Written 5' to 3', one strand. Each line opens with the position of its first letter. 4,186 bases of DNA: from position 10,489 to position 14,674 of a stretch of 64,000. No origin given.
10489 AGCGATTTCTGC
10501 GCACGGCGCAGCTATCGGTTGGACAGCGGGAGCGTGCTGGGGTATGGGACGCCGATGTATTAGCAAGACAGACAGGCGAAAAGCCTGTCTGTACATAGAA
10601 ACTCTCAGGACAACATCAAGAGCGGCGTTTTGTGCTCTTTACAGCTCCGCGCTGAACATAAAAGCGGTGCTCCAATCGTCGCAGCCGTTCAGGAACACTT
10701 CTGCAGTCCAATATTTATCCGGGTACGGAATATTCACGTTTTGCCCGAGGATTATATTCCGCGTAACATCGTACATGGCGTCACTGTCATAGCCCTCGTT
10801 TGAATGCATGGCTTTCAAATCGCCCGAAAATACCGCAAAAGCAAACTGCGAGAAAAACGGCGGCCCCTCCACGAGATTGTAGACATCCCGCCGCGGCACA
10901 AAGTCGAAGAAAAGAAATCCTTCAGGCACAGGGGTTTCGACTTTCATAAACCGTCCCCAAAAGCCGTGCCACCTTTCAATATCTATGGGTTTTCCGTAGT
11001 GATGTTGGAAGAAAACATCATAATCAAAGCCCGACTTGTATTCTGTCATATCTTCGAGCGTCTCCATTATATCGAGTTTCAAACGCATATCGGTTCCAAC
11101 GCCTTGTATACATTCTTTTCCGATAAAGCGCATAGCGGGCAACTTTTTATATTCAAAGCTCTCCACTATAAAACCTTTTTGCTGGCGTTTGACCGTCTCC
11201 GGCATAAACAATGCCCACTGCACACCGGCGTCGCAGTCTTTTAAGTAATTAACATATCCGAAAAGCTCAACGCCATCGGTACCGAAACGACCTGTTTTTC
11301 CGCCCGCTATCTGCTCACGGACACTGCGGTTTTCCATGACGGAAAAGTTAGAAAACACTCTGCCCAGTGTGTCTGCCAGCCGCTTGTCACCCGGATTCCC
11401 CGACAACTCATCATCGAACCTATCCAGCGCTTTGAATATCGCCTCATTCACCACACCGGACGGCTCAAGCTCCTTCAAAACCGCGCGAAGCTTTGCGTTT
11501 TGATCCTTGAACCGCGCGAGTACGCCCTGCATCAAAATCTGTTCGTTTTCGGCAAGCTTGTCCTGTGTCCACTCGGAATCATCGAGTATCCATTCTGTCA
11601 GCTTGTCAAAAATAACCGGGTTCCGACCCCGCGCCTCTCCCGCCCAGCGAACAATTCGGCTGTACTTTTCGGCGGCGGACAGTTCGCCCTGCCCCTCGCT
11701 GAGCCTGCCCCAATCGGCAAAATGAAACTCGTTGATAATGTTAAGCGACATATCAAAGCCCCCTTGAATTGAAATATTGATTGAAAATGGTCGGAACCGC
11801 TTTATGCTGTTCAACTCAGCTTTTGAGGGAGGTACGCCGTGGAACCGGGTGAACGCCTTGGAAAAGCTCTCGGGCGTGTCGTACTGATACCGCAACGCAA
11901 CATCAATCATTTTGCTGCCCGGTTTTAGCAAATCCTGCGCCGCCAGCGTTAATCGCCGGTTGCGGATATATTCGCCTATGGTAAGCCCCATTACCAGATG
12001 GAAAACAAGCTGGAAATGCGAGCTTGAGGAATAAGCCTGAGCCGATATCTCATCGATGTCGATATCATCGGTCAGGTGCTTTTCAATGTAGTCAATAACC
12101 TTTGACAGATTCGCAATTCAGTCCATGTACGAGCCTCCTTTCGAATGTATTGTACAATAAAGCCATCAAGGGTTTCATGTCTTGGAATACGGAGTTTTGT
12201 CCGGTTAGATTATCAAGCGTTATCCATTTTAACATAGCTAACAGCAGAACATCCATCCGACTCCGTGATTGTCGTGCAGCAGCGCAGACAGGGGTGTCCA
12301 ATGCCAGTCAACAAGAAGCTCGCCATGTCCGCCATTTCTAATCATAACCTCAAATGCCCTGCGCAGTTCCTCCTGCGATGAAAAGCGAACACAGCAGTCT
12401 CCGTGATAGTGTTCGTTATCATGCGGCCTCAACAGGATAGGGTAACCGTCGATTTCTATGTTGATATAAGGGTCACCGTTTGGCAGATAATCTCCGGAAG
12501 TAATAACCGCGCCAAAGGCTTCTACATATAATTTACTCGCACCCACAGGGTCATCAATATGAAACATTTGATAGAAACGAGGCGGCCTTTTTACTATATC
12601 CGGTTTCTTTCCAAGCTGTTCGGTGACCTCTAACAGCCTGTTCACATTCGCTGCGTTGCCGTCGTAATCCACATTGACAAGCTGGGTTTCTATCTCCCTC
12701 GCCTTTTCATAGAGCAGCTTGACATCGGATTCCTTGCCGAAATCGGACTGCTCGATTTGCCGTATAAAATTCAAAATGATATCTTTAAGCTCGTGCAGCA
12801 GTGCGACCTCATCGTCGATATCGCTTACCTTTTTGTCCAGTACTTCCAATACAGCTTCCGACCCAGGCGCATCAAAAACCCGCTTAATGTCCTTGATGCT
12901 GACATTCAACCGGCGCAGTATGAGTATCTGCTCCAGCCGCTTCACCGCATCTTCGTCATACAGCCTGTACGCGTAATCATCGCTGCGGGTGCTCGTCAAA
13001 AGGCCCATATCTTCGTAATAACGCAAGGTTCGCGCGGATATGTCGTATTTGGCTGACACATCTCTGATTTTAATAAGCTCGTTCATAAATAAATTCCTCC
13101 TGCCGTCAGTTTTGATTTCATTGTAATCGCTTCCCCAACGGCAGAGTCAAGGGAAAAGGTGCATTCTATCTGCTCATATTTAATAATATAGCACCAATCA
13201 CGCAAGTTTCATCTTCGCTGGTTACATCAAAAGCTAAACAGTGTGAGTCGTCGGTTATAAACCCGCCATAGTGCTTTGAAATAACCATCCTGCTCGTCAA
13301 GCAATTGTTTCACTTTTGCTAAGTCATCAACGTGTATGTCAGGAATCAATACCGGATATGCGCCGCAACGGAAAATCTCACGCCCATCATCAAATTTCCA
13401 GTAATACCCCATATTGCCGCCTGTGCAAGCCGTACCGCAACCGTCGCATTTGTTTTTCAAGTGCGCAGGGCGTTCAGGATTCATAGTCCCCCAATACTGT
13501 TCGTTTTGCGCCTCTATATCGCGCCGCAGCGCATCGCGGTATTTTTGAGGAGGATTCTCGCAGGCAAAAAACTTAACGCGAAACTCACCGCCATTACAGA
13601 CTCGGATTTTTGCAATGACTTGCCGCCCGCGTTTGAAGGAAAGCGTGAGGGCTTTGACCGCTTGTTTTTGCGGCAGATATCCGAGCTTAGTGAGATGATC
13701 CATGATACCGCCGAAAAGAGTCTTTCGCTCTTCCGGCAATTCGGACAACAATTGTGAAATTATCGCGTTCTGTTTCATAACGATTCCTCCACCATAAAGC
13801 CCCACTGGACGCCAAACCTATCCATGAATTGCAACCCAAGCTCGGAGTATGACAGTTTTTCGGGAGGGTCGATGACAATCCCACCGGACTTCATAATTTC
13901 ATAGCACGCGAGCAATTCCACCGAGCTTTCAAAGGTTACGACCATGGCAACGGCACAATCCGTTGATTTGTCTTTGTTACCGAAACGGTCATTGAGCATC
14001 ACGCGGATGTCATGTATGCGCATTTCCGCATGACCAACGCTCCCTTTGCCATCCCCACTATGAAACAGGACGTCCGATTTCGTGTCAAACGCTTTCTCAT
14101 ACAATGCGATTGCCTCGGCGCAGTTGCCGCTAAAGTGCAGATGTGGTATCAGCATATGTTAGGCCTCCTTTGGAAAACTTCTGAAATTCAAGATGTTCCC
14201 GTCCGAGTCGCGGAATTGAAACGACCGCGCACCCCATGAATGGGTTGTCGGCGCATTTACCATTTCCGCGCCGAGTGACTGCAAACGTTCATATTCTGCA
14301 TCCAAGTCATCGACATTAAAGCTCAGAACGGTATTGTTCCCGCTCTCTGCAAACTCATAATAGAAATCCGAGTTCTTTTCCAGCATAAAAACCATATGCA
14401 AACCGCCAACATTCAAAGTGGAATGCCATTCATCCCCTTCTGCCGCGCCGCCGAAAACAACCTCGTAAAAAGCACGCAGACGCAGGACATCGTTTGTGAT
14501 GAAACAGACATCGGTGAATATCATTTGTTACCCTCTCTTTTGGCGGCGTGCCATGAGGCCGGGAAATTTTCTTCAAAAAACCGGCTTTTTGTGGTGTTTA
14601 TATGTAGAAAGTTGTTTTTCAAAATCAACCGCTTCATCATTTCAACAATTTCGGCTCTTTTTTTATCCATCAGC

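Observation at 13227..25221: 12-kb, 14-gene co-directional array of fused small-molecule/nucleotide-modifying enzymes as ICE cargo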

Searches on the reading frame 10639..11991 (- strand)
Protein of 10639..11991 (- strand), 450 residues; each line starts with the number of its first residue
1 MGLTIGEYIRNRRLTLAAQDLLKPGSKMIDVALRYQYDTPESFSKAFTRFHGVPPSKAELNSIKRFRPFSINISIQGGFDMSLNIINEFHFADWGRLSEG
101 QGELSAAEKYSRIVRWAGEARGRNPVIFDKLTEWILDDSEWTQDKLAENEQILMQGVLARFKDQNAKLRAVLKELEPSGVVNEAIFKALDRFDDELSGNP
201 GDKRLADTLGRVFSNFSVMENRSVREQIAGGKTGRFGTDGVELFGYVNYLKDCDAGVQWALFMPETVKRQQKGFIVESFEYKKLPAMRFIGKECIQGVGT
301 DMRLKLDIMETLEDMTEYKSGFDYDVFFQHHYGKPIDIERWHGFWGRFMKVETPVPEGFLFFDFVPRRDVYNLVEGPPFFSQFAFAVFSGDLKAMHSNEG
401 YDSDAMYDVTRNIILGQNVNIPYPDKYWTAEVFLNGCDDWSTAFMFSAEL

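Call 5: search_protein_families(library=pfam, proteins=[window:10639-11991:-], max_evalue=0.01)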
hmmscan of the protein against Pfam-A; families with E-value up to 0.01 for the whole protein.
window:10639-11991:- (450 aa): 1 family
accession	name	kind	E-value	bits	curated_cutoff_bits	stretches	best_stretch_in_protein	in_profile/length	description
PF12833.13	HTH_18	-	3.2e-12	47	33.6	1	1-57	20-76/80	Helix-turn-helix domain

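Call 101: search_solved_structures(query=window:10639-11991:-, max_evalue=1)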
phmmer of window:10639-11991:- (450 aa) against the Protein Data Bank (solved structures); distinct sequences matched with E-value up to 1: 8.
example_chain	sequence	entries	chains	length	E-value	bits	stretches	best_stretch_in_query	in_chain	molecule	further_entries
7bef_G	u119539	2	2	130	4.1e-08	36.2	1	2-57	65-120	Transcriptional activator RamA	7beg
1bl0_A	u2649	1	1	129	2.5e-05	27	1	2-64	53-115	PROTEIN (MULTIPLE ANTIBIOTIC RESISTANCE PROTEIN)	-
1xs9_A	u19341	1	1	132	2.7e-05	26.9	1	2-64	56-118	Multiple antibiotic resistance protein marA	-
7vwy_G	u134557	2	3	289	0.00033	23.3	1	2-55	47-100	Right origin-binding protein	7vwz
1d5y_A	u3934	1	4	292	0.00034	23.3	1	2-55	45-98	ROB TRANSCRIPTION FACTOR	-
7w5w_J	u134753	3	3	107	0.00055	22.6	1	4-56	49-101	Regulatory protein SoxS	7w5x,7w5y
7r3w_A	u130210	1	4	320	0.07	15.6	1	2-57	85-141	Putative bacterial regulatory helix-turn-helix protein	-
6swi_A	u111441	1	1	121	0.78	12.2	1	7-57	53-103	Two-component response regulator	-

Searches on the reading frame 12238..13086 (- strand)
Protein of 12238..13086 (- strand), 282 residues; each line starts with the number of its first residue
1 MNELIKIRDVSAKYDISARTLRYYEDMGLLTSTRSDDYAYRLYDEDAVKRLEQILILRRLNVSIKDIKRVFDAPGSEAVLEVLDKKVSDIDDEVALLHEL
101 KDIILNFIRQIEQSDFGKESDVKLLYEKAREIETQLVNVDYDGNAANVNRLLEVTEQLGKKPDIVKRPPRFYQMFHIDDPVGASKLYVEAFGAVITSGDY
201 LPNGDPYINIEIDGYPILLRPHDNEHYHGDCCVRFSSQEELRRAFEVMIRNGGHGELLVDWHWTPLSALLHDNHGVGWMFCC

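Call 5: search_protein_families(library=pfam, proteins=[window:12238-13086:-], max_evalue=0.01)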
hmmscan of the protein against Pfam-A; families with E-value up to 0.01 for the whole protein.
window:12238-13086:- (282 aa): 3 families
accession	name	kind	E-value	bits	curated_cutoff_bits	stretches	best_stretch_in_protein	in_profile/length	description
PF13411.12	MerR_1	-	3.1e-15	56.4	21.6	1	6-72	2-67/69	MerR HTH family regulatory protein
PF00376.29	MerR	-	4.6e-09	36.4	28.2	1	6-43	1-38/38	MerR family regulatory protein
PF09278.17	MerR-DNA-bind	-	2.1e-05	25.5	25.4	1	48-102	1-60/65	MerR, DNA binding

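Call 102: search_solved_structures(query=window:12238-13086:-, max_evalue=1)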
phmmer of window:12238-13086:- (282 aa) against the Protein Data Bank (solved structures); distinct sequences matched with E-value up to 1: 53.
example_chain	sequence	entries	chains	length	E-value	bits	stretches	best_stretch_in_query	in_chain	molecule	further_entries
3qao_A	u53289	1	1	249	6.1e-09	39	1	5-75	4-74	MerR-like transcriptional regulator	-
1jbg_A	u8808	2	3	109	3.8e-08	36.4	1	7-79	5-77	transcription activator of multidrug-efflux transporter genes mta | transcription activator MtaN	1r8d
7cla_A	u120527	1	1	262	4e-07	33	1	9-80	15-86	HTH-type transcriptional regulator SkgA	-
5xql_A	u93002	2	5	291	5e-07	32.7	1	5-70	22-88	Multidrug-efflux transporter 1 regulator | C-di-GMP-binding multidrug transporter transcriptional regulator BrlR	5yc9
5xbt_A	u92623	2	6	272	5e-07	32.7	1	5-70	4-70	Probable transcriptional regulator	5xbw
2vz4_A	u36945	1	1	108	2.5e-06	30.4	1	11-77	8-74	HTH-TYPE TRANSCRIPTIONAL ACTIVATOR TIPA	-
5e01_A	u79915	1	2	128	3.7e-06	29.9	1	11-81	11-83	Uncharacterized HTH-type transcriptional regulator HI_0186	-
5d90_B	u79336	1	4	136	4.3e-06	29.7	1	11-81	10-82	MerR family regulator protein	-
5d8c_A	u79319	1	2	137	4.3e-06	29.7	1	11-81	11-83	MerR family regulator protein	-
4ua1_A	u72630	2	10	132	6.8e-06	29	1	6-103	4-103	Regulatory protein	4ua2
6jyw_A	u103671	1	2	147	1.8e-05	27.6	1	6-105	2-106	CadR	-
3gpv_A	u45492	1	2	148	2.6e-05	27.1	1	8-103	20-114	Transcriptional regulator, MerR family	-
6jgf_A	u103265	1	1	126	4.1e-05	26.4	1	6-102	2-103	CadR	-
6jgv_A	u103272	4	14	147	6.2e-05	25.9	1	6-102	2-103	CadR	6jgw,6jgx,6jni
5gpe_A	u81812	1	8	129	0.00016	24.5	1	5-105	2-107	Transcriptional regulator, MerR-family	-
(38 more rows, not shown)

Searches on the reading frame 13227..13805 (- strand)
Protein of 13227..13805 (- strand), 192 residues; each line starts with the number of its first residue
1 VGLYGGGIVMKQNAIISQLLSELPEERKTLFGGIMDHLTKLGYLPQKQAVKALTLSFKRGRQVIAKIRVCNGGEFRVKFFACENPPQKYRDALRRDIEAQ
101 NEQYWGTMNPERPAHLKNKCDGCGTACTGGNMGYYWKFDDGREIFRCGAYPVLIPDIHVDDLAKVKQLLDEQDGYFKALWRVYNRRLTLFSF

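Call 5: search_protein_families(library=pfam, proteins=[window:13227-13805:-], max_evalue=0.01)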
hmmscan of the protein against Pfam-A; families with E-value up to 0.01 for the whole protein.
window:13227-13805:- (192 aa): 0 families

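Call 55: search_protein_families(library=ncbifam, proteins=[window:13227-13805:-], max_evalue=0.01)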
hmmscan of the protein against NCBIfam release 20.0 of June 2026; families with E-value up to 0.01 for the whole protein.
window:13227-13805:- (192 aa): 0 families

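Call 56: search_protein_families(library=padloc, proteins=[window:13227-13805:-], max_evalue=0.01)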
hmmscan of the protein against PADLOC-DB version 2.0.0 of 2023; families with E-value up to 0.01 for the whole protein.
window:13227-13805:- (192 aa): 0 families

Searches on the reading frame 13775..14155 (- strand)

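Call 5: search_protein_families(library=pfam, proteins=[window:13775-14155:-], max_evalue=0.01)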
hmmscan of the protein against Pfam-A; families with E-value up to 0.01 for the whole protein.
window:13775-14155:- (126 aa): 2 families
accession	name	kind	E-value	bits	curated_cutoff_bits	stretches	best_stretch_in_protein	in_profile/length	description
PF00903.31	Glyoxalase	-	0.00024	21.9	20.6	1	8-120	8-121/121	Glyoxalase/Bleomycin resistance protein/Dioxygenase superfamily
PF06983.19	3-dmu-9_3-mt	-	0.0003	21.7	24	1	2-118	3-113/116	3-demethylubiquinone-9 3-methyltransferase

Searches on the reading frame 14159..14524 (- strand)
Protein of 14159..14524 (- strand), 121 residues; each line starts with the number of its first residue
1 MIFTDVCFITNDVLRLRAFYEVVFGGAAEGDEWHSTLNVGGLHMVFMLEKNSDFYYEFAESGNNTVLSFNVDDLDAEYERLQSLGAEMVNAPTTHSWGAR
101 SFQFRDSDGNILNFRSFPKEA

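Call 5: search_protein_families(library=pfam, proteins=[window:14159-14524:-], max_evalue=0.01)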
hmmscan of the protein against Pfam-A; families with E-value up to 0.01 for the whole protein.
window:14159-14524:- (121 aa): 4 families
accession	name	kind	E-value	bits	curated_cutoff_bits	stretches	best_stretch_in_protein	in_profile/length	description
PF00903.31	Glyoxalase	-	4.4e-13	50.1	20.6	1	7-114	6-121/121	Glyoxalase/Bleomycin resistance protein/Dioxygenase superfamily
PF18029.7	Glyoxalase_6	-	4.2e-09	37.5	23.6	1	6-110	2-101/106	Glyoxalase-like domain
PF12681.13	Glyoxalase_2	-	6.2e-09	36.3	30.1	1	6-113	4-112/118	Glyoxalase-like domain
PF13669.12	Glyoxalase_4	-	0.0021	18.7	27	0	6-92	3-97/109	Glyoxalase/Bleomycin resistance protein/Dioxygenase superfamily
